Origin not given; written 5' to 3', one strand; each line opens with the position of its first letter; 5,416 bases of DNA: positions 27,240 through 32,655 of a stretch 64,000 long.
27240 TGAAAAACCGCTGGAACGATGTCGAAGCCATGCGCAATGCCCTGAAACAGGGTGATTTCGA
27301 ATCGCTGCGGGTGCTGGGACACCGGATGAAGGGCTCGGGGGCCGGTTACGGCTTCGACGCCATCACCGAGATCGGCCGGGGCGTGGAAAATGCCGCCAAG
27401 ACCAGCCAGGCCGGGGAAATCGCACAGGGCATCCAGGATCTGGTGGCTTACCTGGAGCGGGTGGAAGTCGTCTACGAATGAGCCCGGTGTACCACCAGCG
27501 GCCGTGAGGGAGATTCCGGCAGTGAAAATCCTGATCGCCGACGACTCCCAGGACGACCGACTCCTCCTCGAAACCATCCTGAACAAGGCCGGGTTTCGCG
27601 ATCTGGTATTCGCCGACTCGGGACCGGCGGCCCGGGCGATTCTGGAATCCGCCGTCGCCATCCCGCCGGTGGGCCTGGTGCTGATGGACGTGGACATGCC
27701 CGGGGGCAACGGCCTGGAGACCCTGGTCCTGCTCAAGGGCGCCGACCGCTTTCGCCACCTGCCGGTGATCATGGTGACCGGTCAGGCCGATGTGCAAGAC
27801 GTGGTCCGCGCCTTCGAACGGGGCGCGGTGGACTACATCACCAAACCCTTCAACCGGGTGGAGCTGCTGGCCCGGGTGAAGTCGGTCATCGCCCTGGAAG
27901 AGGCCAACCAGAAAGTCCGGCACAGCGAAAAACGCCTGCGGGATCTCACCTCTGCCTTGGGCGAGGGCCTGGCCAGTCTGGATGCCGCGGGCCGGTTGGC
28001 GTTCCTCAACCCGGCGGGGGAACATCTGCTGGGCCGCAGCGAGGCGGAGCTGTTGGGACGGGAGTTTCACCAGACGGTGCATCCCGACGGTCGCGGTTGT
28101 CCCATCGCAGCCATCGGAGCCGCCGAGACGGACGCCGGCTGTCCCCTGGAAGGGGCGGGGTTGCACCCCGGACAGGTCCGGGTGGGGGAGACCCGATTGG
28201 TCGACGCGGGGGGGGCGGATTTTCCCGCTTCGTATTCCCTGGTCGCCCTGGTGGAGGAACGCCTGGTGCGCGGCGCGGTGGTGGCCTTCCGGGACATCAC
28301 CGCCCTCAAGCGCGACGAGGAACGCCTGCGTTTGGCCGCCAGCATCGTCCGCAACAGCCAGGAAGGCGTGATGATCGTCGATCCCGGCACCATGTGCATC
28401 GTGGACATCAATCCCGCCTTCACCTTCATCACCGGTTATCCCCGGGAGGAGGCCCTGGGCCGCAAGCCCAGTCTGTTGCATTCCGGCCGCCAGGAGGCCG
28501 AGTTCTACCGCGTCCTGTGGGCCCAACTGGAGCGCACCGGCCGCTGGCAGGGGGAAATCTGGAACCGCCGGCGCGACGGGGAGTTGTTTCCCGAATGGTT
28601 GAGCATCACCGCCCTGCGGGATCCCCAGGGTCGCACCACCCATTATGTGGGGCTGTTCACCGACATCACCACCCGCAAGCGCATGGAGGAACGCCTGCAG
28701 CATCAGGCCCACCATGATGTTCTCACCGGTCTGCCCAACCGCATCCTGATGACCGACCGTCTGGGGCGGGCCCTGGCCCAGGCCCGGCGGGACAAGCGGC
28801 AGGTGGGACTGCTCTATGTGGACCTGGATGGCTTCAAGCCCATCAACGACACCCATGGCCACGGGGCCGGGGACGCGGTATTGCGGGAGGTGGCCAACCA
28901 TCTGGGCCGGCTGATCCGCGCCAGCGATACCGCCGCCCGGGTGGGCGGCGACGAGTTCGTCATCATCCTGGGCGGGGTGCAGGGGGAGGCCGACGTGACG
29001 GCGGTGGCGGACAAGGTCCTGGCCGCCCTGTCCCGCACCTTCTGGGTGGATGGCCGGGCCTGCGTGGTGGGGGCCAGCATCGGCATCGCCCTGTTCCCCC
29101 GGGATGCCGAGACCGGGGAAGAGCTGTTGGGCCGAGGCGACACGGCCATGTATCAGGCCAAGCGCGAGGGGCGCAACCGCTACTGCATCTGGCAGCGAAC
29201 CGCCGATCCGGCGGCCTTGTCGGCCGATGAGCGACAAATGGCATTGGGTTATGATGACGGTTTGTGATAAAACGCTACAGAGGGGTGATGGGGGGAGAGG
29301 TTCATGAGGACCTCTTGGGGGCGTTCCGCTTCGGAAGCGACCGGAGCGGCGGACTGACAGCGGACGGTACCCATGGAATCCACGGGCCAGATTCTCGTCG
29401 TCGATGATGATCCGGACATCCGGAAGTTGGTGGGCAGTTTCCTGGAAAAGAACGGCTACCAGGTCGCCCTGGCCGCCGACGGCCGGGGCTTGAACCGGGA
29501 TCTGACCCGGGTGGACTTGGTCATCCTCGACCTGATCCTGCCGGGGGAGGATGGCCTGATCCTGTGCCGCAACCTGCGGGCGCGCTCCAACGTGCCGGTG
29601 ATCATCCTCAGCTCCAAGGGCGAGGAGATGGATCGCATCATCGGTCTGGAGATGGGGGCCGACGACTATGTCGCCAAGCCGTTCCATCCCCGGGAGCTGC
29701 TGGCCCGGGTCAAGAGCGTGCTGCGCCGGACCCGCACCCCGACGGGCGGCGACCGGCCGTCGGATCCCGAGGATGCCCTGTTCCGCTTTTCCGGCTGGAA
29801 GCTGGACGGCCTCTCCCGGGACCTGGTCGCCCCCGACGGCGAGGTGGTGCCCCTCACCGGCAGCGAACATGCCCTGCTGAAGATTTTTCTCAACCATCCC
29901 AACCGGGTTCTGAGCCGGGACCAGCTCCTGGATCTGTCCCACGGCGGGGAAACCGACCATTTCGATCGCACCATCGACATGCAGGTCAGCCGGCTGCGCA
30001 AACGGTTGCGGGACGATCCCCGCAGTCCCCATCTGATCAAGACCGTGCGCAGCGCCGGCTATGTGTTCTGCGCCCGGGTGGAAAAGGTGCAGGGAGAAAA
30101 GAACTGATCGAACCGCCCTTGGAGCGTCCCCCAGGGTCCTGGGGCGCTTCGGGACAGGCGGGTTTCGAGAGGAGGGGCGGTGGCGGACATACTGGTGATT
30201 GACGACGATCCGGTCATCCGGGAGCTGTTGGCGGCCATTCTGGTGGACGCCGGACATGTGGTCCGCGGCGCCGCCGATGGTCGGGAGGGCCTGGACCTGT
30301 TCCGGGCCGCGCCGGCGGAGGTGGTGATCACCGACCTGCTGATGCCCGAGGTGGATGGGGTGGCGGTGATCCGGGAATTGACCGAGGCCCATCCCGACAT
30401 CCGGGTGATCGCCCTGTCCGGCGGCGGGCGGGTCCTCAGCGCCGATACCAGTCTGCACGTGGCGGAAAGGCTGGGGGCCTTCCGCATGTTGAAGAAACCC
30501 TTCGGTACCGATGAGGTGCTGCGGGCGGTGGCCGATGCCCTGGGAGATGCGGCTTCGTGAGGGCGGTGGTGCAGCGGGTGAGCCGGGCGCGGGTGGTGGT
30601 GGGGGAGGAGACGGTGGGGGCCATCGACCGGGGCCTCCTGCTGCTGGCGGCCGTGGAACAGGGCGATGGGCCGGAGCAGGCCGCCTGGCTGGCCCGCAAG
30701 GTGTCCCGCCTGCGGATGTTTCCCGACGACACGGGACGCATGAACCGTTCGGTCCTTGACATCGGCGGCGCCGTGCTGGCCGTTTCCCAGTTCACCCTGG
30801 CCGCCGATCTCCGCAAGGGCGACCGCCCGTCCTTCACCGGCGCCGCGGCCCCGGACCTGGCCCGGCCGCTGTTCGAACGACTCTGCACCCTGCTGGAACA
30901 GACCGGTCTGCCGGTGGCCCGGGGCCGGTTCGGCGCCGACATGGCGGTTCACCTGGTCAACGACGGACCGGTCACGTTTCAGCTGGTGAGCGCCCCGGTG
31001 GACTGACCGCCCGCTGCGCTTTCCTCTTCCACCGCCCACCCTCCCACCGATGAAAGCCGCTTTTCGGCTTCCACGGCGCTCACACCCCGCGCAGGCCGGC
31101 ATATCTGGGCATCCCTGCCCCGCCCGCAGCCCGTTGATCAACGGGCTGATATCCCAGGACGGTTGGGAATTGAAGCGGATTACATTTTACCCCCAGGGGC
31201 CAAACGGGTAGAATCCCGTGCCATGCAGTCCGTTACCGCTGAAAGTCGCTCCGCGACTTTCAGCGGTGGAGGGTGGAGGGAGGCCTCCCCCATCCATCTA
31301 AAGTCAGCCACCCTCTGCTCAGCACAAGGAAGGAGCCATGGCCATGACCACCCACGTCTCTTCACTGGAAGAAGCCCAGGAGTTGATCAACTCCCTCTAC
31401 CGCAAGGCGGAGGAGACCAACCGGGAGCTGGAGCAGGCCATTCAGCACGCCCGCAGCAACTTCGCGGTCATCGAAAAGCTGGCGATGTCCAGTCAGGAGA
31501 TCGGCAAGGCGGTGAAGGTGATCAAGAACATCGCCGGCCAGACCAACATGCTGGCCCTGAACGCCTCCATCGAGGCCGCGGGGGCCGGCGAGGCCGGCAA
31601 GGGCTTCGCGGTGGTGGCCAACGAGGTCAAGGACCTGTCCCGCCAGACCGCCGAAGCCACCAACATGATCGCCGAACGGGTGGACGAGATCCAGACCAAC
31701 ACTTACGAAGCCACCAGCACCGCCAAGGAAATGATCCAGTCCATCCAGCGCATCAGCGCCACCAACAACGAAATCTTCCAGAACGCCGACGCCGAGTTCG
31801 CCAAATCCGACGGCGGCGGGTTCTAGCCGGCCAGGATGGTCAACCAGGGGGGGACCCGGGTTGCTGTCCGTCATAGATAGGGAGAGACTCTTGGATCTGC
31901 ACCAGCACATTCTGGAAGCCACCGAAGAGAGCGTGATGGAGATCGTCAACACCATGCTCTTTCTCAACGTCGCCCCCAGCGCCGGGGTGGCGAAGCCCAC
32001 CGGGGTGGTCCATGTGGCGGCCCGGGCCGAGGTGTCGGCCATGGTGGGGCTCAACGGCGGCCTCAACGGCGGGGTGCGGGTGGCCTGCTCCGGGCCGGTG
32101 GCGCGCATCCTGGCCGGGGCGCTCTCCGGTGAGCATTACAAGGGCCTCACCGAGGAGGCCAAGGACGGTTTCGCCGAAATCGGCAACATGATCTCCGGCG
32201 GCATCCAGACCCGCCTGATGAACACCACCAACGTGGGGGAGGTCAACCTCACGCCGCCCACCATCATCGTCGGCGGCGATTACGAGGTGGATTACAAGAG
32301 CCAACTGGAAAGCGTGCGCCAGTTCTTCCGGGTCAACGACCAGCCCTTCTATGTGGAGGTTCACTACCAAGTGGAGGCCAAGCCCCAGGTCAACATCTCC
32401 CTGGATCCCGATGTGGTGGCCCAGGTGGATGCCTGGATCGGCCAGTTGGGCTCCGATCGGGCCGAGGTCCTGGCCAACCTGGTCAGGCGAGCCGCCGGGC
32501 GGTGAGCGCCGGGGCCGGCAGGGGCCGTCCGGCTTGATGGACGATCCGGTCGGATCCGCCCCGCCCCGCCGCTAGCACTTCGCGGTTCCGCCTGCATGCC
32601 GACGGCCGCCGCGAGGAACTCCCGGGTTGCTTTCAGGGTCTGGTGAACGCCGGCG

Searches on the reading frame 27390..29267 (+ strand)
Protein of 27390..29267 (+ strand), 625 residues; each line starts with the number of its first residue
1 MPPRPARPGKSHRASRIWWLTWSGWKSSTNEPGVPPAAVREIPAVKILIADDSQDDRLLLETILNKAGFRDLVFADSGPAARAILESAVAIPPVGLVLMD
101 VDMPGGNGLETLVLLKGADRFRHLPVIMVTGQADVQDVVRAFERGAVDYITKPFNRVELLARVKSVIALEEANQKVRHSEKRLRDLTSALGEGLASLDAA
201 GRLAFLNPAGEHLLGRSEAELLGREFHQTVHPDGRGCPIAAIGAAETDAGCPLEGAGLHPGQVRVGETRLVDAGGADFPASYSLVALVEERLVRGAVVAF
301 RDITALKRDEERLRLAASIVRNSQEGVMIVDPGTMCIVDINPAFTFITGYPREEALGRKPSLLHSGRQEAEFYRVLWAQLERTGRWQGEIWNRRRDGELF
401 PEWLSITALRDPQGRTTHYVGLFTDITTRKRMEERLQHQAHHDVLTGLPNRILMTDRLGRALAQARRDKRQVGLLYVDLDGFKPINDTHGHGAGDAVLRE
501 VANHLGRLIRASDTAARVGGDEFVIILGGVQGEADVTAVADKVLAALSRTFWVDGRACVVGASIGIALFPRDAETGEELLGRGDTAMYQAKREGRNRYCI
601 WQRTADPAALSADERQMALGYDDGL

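Call 23: search_protein_families(library=pfam, proteins=[window:27390-29267:+], max_evalue=0.001)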
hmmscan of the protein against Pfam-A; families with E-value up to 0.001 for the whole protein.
window:27390-29267:+ (625 aa): 7 families
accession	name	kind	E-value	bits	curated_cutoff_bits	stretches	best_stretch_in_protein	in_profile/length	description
PF00990.26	GGDEF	-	4e-48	163.7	23.8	1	440-597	1-161/161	Diguanylate cyclase, GGDEF domain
PF00072.30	Response_reg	-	1e-24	87.3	30.2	1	47-164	1-111/111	Response regulator receiver domain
PF13426.13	PAS_9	-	2.3e-24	86.1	27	2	325-427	2-102/103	PAS domain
PF00989.32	PAS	-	1.8e-20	73.5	22.6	2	318-426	5-113/113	PAS fold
PF08448.16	PAS_4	-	6.7e-16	58.9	23.1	2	322-431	3-110/110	PAS fold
PF08447.18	PAS_3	-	1.4e-10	41.7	25.6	1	338-421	2-87/89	PAS fold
PF13188.13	PAS_8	-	2e-09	37.4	21.8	0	318-358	5-44/65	PAS domain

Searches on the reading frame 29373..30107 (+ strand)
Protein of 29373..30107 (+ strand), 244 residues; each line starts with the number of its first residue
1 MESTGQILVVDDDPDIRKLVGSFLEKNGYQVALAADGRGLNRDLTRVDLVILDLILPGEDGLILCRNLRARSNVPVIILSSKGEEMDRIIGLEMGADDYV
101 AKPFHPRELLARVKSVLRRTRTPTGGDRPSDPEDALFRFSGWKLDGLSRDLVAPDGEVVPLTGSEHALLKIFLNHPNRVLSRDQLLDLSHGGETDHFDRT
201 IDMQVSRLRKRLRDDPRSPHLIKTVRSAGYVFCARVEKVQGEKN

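Call 23: search_protein_families(library=pfam, proteins=[window:29373-30107:+], max_evalue=0.001)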
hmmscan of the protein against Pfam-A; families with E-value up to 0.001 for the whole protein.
window:29373-30107:+ (244 aa): 2 families
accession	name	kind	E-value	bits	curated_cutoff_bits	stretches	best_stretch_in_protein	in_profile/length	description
PF00072.30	Response_reg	-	2.3e-28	99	30.2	1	7-114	1-111/111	Response regulator receiver domain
PF00486.34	Trans_reg_C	-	6e-23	81.2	26.2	1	156-232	1-77/77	Transcriptional regulatory protein, C terminal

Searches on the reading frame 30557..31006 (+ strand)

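Call 23: search_protein_families(library=pfam, proteins=[window:30557-31006:+], max_evalue=0.001)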
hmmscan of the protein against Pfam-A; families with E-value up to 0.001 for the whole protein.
window:30557-31006:+ (149 aa): 1 family
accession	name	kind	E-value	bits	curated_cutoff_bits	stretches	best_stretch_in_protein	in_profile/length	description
PF02580.21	Tyr_Deacylase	-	1.2e-53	181.8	25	1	2-143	1-143/144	D-Tyr-tRNA(Tyr) deacylase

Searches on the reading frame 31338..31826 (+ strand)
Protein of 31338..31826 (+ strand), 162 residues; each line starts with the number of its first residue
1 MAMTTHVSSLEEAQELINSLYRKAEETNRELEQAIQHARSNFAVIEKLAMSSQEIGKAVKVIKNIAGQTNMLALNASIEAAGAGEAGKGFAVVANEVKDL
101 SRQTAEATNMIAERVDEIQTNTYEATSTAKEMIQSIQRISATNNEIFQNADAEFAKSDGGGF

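Call 23: search_protein_families(library=pfam, proteins=[window:31338-31826:+], max_evalue=0.001)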
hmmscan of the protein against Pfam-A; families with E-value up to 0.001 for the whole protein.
window:31338-31826:+ (162 aa): 1 family
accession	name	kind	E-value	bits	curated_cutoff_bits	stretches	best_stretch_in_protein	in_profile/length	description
PF00015.26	MCPsignal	-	1e-28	100.8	34.6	1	24-141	7-121/172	Methyl-accepting chemotaxis protein (MCP) signalling domain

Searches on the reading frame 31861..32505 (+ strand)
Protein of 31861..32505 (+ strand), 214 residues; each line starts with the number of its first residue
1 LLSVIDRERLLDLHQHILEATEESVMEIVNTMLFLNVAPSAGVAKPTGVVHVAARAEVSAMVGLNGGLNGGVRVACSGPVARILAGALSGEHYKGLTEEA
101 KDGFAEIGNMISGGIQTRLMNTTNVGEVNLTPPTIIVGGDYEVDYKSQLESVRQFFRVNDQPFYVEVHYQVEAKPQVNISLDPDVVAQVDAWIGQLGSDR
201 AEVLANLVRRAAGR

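Call 23: search_protein_families(library=pfam, proteins=[window:31861-32505:+], max_evalue=0.001)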
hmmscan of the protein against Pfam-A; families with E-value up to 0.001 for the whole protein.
window:31861-32505:+ (214 aa): 1 family
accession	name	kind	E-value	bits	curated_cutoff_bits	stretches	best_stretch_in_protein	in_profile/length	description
PF13690.11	CheX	-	2.7e-19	69.4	27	1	58-156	1-93/94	Chemotaxis phosphatase CheX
